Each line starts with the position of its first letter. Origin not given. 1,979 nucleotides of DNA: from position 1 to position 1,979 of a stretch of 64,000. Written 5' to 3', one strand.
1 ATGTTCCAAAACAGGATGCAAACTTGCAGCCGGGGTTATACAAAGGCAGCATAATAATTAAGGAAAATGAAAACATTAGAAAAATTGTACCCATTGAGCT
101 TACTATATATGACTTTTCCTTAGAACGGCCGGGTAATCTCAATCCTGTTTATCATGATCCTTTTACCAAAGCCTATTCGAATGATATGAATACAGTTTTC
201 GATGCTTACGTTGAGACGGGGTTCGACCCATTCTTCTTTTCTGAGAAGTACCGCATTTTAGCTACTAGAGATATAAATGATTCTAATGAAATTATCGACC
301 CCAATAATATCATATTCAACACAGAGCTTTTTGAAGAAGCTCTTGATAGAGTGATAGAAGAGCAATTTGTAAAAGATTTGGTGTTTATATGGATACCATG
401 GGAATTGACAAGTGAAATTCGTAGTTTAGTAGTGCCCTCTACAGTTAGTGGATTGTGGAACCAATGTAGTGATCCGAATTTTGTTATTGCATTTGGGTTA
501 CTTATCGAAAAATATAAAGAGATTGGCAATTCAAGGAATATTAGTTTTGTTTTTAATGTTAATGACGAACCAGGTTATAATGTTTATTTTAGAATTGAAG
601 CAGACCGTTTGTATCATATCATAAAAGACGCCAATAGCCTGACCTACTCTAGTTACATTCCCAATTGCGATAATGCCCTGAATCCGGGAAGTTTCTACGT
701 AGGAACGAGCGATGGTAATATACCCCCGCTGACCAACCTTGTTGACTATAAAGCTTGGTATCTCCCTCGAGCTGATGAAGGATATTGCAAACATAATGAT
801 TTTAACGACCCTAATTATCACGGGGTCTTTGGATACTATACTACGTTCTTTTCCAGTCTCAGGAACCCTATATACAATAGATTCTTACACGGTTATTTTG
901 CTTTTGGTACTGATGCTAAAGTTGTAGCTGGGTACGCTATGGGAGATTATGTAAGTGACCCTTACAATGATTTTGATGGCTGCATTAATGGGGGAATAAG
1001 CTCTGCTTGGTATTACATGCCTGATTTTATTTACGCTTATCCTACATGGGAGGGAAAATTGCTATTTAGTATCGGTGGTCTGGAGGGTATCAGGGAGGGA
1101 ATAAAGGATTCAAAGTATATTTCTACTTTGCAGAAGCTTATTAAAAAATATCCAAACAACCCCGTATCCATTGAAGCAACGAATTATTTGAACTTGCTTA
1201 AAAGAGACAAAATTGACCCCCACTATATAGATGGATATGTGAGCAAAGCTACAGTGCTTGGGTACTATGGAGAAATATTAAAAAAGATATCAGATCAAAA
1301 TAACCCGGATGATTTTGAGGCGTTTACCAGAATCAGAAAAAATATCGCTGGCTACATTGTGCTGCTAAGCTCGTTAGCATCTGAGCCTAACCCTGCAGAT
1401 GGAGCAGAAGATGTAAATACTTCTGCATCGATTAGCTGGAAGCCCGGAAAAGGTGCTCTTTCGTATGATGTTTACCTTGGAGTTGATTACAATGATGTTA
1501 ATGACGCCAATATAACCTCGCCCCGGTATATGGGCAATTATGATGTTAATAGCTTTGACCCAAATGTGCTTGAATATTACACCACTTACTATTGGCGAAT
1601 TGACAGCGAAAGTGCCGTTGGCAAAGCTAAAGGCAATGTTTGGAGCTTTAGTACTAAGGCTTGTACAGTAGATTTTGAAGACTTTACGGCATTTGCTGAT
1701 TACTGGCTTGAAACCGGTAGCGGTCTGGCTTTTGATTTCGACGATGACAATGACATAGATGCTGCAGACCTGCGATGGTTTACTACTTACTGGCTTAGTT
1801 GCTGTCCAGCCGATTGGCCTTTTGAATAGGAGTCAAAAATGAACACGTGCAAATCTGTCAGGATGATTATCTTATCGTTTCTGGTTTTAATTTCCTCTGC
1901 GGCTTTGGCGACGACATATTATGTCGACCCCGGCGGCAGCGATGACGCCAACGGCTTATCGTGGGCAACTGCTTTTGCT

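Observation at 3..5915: Exported proteins are enriched in a (D/E)-(P/A/S)-N tripeptide: candidate non-canonical modification sequon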

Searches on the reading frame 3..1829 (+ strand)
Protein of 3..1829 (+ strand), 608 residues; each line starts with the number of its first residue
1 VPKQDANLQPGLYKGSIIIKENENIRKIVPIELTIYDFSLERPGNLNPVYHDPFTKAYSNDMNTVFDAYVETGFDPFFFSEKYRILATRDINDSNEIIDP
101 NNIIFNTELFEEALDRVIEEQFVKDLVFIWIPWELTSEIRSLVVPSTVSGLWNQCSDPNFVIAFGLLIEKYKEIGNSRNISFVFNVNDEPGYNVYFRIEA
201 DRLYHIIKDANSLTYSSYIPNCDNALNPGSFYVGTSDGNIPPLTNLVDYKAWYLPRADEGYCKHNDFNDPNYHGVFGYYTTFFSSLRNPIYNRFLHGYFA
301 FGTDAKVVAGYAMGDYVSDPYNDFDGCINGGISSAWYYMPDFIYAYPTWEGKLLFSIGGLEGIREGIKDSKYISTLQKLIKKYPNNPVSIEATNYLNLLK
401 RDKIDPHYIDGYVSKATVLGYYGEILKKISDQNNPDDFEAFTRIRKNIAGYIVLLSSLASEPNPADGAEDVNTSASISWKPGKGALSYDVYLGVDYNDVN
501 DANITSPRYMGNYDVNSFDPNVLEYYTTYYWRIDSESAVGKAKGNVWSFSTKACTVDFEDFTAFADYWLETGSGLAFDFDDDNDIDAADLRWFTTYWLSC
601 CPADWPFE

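Call 6: search_protein_families(library=pfam, proteins=[window:3-1829:+], max_evalue=0.01)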
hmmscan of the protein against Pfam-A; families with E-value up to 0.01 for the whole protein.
window:3-1829:+ (608 aa): 0 families

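Call 7: search_protein_families(library=ncbifam, proteins=[window:3-1829:+], max_evalue=0.01)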
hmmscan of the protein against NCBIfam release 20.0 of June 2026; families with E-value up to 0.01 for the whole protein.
window:3-1829:+ (608 aa): 0 families

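Call 41: find_homologous_proteins(query=window:3-1829:+, max_evalue=0.00001)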
Query window:3-1829:+ (608 aa): 30 proteins with E <= 0.00001 among 8000 candidates.
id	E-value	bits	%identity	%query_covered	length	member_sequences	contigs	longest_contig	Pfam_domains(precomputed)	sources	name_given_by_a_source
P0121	2.2e-174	599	49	98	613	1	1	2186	-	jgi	jgi:hypothetical protein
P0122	3.5e-107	377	48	70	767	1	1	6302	-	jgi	jgi:hypothetical protein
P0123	1.2e-106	376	46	71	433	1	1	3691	-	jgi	jgi:hypothetical protein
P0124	1.7e-100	355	42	75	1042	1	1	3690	PF19543.6,PF22680.3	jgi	jgi:hypothetical protein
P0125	7.8e-94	333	42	75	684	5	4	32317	PF19543.6,PF22680.3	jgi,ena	-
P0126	1.5e-91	326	40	78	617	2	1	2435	PF22680.3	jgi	-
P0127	2.1e-88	315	39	76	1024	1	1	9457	PF00404.25,PF02018.24,PF22680.3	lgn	-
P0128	7.0e-83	297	40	75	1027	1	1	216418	PF22680.3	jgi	jgi:hypothetical protein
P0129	8.7e-73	264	41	64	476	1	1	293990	-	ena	-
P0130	7.7e-72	261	35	76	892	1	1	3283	PF19543.6,PF22680.3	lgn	-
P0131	7.5e-68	247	36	75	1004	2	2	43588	PF02018.24,PF22680.3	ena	-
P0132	3.1e-65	239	36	73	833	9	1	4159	PF19543.6,PF22680.3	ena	-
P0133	1.1e-62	230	49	39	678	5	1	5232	PF02415.24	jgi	jgi:hypothetical protein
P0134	9.1e-60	221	34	76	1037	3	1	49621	PF02018.24,PF22680.3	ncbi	-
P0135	4.6e-59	218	55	33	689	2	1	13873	PF13229.13,PF13385.14,PF05048.20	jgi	jgi:parallel beta-helix repeat protein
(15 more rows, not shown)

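Call 56: predict_structure(alignment_id=A2)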
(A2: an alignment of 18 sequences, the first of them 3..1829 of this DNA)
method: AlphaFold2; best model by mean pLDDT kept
length: 608 residues; sequences in the alignment: 18
mean_pLDDT: 71.2   pTM: 0.69
mean pLDDT of the five models: 71.2, 71.2, 71.0, 70.2, 67.1
residues with pLDDT >= 90: 211; 70-90: 179; 50-70: 51; < 50: 167
segments of 3 or more residues with pLDDT < 50: 1-6, 317-342, 460-577, 594-608
pLDDT, mean of each block of 10 residues (from residue 1): 44 83 87 78 89 78 85 85 82 68 91 92 89 91 88 95 97 96 92 92 97 92 92 93 93 89 84 85 67 92 92 51 39 38 63 69 89 96 90 95 91 80 91 88 92 78 28 24 28 30 30 32 26 28 28 30 44 46 56 43 32
secondary structure, 60 per line:
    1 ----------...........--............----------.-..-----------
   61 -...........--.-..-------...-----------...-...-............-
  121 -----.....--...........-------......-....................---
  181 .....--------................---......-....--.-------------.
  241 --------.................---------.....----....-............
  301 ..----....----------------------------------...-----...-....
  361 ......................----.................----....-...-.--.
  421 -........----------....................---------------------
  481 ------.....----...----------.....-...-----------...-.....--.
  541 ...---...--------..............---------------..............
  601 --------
elements in order: E11-21 E24-35 H62-72 E86-88 E104-106 H108-119 E126-130 H133-143 H151-156 H158-177 E181-185 H194-209 E213-218 H220-223 E249-253 H254-265 E275-279 H284-287 H289-302 E307-310 E345-347 E353-355 H357-382 H387-403 H408-411 H422-429 H440-459 E487-491 E509-513 E529-531 E533-537 E540-543 E547-549 H558-571 H587-600
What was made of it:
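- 3..1829 (+): C-terminal 608 aa of a 1849-aa extracellular protein (P0016: Beta_helix + CBM_4_9 + GH123-like). The window starts inside the gene. It has 4 DPN (nt 297-305, 471-479, 807-815, 1557-1565) and 1 EPN (nt 1383-1391). AF2 model (call 56): D157 is the N-cap of helix 158-177, D99 is the N-cap of a 3-residue helix, DPN269 is in a loop, and DAN209 is a helix C-cap.
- Several sites are helix N-caps in confidently modelled, structured regions (call 56).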

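Call 76: search_protein_representatives(alignment_id=A2)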
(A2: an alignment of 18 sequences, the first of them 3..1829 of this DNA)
Query: 18 sequences, 963 profile positions. Proteins with E-value up to 0.001 (for the whole library): 13122; up to 1e-10: 4113; up to 1e-30: 575. The best 150 are listed.
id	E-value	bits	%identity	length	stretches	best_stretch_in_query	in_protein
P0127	0.0e+00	1326.4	-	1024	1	1-962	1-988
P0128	0.0e+00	1258.5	-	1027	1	1-954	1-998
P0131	0.0e+00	1253.2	-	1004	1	5-939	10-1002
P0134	0.0e+00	1163.1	-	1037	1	9-954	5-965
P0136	0.0e+00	1111.1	-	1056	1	5-962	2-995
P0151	0.0e+00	1105.5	-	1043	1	5-962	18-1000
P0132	0.0e+00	1066.9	-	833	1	126-941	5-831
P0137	0.0e+00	1063.5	-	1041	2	20-869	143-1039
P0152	0.0e+00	1052.7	-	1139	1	21-940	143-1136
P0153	0.0e+00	1037.0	-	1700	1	24-948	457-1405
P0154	0.0e+00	1028.3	-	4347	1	20-943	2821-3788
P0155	0.0e+00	1022.4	-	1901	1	19-955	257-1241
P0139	1.0e-297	1006.7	-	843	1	160-941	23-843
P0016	2.0e-294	995.8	-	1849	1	20-961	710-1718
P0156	5.5e-294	994.3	-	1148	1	7-944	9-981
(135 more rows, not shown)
